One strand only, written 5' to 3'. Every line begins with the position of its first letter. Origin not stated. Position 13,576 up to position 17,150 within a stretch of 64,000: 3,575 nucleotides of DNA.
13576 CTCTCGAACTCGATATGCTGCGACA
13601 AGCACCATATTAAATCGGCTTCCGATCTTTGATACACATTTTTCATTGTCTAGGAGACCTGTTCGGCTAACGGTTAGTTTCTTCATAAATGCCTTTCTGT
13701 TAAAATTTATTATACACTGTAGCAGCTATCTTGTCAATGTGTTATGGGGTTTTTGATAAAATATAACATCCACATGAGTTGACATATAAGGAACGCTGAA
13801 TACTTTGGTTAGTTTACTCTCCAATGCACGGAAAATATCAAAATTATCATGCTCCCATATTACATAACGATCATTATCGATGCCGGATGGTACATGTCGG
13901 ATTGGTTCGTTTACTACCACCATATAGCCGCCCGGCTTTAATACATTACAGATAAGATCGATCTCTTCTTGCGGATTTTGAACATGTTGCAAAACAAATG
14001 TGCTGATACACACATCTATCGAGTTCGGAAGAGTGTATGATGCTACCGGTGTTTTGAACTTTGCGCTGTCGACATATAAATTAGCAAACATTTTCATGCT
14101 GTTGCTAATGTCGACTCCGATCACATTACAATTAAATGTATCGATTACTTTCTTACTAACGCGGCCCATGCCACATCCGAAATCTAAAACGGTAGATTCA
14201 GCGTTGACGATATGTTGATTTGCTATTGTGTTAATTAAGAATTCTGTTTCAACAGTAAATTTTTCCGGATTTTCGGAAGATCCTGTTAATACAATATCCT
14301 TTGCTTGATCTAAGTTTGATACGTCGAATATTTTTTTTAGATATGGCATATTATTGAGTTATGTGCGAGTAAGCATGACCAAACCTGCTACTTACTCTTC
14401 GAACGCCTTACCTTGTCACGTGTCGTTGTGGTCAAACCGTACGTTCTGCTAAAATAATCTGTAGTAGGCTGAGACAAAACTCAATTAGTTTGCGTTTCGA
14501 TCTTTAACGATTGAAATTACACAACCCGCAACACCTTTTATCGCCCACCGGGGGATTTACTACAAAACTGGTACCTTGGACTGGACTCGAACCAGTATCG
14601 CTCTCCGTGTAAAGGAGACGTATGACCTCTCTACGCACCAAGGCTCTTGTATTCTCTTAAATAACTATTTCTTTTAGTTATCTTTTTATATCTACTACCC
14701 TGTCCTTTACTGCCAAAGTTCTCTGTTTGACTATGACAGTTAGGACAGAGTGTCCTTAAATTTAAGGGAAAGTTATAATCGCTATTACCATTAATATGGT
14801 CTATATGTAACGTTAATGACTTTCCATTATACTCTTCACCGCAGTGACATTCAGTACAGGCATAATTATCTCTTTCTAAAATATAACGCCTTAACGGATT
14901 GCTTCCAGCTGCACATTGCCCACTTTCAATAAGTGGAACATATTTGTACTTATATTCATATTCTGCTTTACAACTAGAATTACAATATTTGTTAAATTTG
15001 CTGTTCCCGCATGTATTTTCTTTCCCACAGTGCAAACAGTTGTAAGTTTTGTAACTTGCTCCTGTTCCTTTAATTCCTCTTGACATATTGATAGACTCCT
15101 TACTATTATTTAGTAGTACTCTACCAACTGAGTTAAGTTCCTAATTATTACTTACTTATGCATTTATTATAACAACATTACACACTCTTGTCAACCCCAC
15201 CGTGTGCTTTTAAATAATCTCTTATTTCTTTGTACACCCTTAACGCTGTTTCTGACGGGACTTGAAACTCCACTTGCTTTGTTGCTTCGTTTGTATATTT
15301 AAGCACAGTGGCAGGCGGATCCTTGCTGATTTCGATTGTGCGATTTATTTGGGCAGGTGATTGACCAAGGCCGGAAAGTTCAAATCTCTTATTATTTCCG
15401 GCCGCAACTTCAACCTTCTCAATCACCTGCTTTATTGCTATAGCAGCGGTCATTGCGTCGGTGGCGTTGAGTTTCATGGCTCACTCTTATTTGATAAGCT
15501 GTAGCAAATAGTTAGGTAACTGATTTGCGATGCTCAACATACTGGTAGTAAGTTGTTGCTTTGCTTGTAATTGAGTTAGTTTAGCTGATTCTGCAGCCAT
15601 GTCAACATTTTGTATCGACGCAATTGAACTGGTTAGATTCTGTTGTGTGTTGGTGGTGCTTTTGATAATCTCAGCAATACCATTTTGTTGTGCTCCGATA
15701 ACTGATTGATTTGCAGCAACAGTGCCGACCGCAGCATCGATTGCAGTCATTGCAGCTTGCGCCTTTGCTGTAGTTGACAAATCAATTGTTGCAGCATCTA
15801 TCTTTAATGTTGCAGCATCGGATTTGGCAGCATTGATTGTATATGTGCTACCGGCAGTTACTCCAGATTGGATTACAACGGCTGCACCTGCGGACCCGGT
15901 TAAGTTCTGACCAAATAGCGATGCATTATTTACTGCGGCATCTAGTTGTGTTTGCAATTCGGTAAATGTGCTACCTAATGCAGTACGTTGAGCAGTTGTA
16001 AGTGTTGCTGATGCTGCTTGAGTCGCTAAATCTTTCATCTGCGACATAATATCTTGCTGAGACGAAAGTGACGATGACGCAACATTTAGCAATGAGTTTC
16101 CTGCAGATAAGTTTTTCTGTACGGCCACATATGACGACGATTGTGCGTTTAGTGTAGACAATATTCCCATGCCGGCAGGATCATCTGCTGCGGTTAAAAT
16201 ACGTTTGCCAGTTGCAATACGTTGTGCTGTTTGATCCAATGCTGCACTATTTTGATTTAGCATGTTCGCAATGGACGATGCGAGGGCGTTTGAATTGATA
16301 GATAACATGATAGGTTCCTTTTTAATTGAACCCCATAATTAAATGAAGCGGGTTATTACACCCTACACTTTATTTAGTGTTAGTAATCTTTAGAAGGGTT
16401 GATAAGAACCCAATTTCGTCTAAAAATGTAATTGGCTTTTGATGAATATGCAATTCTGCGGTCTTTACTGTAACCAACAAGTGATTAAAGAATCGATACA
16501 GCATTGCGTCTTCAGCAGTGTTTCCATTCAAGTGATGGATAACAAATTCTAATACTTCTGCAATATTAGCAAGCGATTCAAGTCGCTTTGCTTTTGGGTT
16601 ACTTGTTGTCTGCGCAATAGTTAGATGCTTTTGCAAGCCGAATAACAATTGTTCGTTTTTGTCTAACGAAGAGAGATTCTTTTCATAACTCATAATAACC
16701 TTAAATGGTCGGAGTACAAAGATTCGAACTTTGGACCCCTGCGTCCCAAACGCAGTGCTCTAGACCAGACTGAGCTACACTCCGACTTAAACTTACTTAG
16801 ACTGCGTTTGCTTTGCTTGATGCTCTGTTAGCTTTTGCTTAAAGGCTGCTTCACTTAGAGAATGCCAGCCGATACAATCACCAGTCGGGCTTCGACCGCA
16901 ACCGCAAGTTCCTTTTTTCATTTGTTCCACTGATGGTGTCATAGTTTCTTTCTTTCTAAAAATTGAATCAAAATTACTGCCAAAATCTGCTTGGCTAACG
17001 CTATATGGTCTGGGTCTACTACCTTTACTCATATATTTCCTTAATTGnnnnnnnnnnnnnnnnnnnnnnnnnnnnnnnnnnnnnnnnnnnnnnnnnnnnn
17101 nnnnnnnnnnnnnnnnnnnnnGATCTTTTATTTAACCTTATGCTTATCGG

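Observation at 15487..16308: Phage-encoded short (273 aa) flagellin, alphaproteobacterial or Caulobacter-like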

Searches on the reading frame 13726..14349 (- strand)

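Call 3: search_protein_families(library=pfam, proteins=[window:13726-14349:-], max_evalue=0.01)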
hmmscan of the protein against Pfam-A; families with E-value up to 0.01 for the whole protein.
window:13726-14349:- (207 aa): 14 families
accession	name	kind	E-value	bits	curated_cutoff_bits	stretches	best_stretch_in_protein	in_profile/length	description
PF08241.18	Methyltransf_11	-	1.1e-15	58.4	21.2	1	55-145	1-95/95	Methyltransferase domain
PF13489.12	Methyltransf_23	-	3.7e-13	50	27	1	49-145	21-116/164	Methyltransferase domain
PF13847.12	Methyltransf_31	-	6.9e-13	48.9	27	1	51-147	4-111/145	Methyltransferase domain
PF13649.12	Methyltransf_25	-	2.4e-12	47.8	27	1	54-141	1-97/97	Methyltransferase domain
PF08242.18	Methyltransf_12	-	7.4e-10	39.9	30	1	55-142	1-97/98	Methyltransferase domain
PF02353.26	CMAS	-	2.9e-06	27.2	27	1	48-144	60-163/273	Mycolic acid cyclopropane synthetase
PF05175.20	MTS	-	0.00054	20.1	23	1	34-83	19-65/170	Methyltransferase small domain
PF08003.17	Methyltransf_9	-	0.00076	19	23.8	1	46-145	110-217/315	Protein of unknown function (DUF1698)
PF07021.18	MetW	-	0.001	19.1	21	1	45-131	8-96/193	Methionine biosynthesis protein MetW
PF01209.24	Ubie_methyltran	-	0.0011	18.8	20.1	1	46-147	43-153/233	ubiE/COQ5 methyltransferase family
PF05891.18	Methyltransf_PK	-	0.0039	17.2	27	1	15-89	18-91/218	AdoMet dependent proline di-methyltransferase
PF03848.20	TehB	-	0.0046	16.9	20.4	1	51-147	31-134/193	Tellurite resistance protein TehB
PF03291.22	mRNA_G-N7_MeTrfase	-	0.0079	15.8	26.6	0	37-133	47-145/315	mRNA (guanine-N(7))-methyltransferase domain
PF07942.18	CARME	-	0.0095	15.7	27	0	26-93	33-98/268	Carnosine N-methyltransferase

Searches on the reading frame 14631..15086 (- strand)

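Call 3: search_protein_families(library=pfam, proteins=[window:14631-15086:-], max_evalue=0.01)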
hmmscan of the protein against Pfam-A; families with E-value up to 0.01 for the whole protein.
window:14631-15086:- (151 aa): 3 families
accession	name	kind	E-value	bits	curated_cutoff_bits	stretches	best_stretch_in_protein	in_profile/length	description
PF08274.17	Zn_Ribbon_YjdM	-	0.0016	18.8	30.8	0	39-81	8-26/30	PhnA Zinc-Ribbon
PF14522.11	Cytochrome_C7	-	0.002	18.4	24.8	1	72-127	11-57/67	Cytochrome c7 and related cytochrome c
PF01844.29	HNH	-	0.0058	17.2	21.4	1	77-123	1-46/47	HNH endonuclease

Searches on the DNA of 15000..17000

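Call 87: search_rna_families(source=window, start=15000, end=17000, threshold=evalue, max_evalue=1)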
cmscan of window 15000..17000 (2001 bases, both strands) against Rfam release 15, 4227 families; matches with E-value up to 1: 2.
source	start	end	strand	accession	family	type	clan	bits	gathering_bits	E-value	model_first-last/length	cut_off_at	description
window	16709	16784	-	RF00005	tRNA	Gene; tRNA;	CL00001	61.9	29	1.6e-12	1-71/71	no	tRNA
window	16520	16554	+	RF01347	CRISPR-DR37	Gene; CRISPR;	-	21.7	40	0.79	1-35/35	no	CRISPR RNA direct repeat element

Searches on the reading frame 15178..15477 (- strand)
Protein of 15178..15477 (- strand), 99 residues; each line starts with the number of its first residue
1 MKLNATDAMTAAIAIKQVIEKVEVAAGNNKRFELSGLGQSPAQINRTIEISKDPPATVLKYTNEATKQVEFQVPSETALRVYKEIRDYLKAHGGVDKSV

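Call 3: search_protein_families(library=pfam, proteins=[window:15178-15477:-], max_evalue=0.01)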
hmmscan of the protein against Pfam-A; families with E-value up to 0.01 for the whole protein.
window:15178-15477:- (99 aa): 0 families

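Call 9: search_protein_families(library=pfam, proteins=[window:15178-15477:-], max_evalue=10)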
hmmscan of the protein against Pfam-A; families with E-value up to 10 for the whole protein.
window:15178-15477:- (99 aa): 1 family
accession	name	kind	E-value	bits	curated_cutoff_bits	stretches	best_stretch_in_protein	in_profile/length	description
PF03822.20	NAF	-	0.15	12.6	25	1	31-73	15-52/54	NAF domain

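Call 32: search_protein_families(library=ncbifam, proteins=[window:15178-15477:-], max_evalue=1)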
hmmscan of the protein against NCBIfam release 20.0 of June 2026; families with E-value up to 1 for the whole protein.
window:15178-15477:- (99 aa): 4 families
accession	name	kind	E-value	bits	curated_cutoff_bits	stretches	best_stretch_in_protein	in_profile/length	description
TIGR02522.1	pilus_cpaD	subfamily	0.0028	17.5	94.45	1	56-93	65-102/198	CpaD family pilus assembly lipoprotein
TIGR01364.1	serC_1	equivalog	0.033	13.1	443.6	1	47-97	210-260/358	phosphoserine transaminase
NF003764.0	PRK05355.1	equivalog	0.043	12.7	253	1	52-97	214-259/357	3-phosphoserine/phosphohydroxythreonine transaminase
TIGR01678.1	FAD_lactone_ox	subfamily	0.12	11.2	396.8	1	13-93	22-98/438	sugar 1,4-lactone oxidase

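Call 56: find_homologous_proteins(query=A4, max_evalue=0.01)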
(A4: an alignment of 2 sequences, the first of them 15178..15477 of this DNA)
Query A4 (2 sequences) (99 aa, profile of the alignment): 19 proteins with E <= 0.01 among 41 candidates.
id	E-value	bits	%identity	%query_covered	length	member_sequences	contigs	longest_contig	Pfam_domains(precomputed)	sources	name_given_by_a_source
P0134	1.5e-52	194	44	91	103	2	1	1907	-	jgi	jgi:hypothetical protein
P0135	1.0e-48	182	100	100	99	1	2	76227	-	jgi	jgi:phosphoserine aminotransferase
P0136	1.1e-44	169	44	93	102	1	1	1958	-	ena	-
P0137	1.1e-33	133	54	93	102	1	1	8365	-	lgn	-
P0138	3.4e-32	129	46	86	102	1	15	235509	-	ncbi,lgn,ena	-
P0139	1.7e-31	126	65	55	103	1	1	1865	-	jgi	jgi:uncharacterized FlaG/YvyC family protein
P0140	7.0e-31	124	56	60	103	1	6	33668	-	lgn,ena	-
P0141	7.0e-30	121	44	90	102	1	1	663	-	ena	-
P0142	7.3e-29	118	51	60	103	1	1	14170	-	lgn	-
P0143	1.0e-28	117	43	100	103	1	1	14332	-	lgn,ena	-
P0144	4.7e-27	112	54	90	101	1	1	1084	-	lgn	-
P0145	4.9e-27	112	51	93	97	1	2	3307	-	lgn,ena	-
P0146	1.6e-26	110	56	90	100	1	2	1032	-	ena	-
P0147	1.8e-26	110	53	90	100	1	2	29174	-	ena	-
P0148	7.5e-25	105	53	61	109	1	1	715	-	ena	-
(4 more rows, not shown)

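Call 59: search_protein_families(library=pfam, alignment_id=A5, max_evalue=1)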
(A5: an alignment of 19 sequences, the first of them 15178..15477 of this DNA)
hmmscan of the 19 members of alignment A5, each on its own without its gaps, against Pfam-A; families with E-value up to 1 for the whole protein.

A. member 1, window:15178-15477:- (99 aa): 1 family
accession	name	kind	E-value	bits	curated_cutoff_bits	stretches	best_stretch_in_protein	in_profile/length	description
PF03822.20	NAF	-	0.15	12.6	25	0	31-73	15-52/54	NAF domain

B. families by the number of members that match (of 19 scanned): 12 families
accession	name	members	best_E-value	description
PF03646.20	FlaG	14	0.00035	FlaG protein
PF16232.10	DUF4891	5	0.0026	Domain of unknown function (DUF4891)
PF18059.6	Csd3_N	5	0.021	Csd3 N-terminal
PF10078.15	DUF2316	3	0.0045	Uncharacterized protein conserved in bacteria (DUF2316)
PF03946.19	Ribosomal_L11_N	2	0.012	Ribosomal protein L11, N-terminal domain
PF12134.13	PRP8_domainIV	1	0.013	PRP8 domain IV core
PF21074.2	GDH_C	1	0.034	Glutamate dehydrogenase, C-terminal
PF24011.1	DUF7325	1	0.089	Family of unknown function (DUF7325)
PF23034.1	DUF7035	1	0.097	Domain of unknown function (DUF7035)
PF03822.20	NAF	1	0.15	NAF domain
PF13283.12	NfrA_C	1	0.15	Bacteriophage N adsorption protein A C-term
PF06857.16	ACP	1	0.2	Malonate decarboxylase delta subunit (MdcD)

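Call 64: predict_structure(alignment_id=A5)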
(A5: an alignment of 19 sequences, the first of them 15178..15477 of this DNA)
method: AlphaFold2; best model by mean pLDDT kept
length: 99 residues; sequences in the alignment: 19
mean_pLDDT: 57.5   pTM: 0.23
mean pLDDT of the five models: 57.5, 57.1, 56.8, 55.3, 52.0
residues with pLDDT >= 90: 0; 70-90: 17; 50-70: 49; < 50: 33
segments of 3 or more residues with pLDDT < 50: 1-4, 27-40, 43-48, 96-99
pLDDT, mean of each block of 10 residues (from residue 1): 48 67 51 43 48 53 66 64 78 55
secondary structure, 60 per line:
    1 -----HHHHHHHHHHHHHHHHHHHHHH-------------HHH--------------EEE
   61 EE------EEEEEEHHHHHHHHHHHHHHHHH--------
elements in order: H6-27 E58-62 E69-74 H75-91
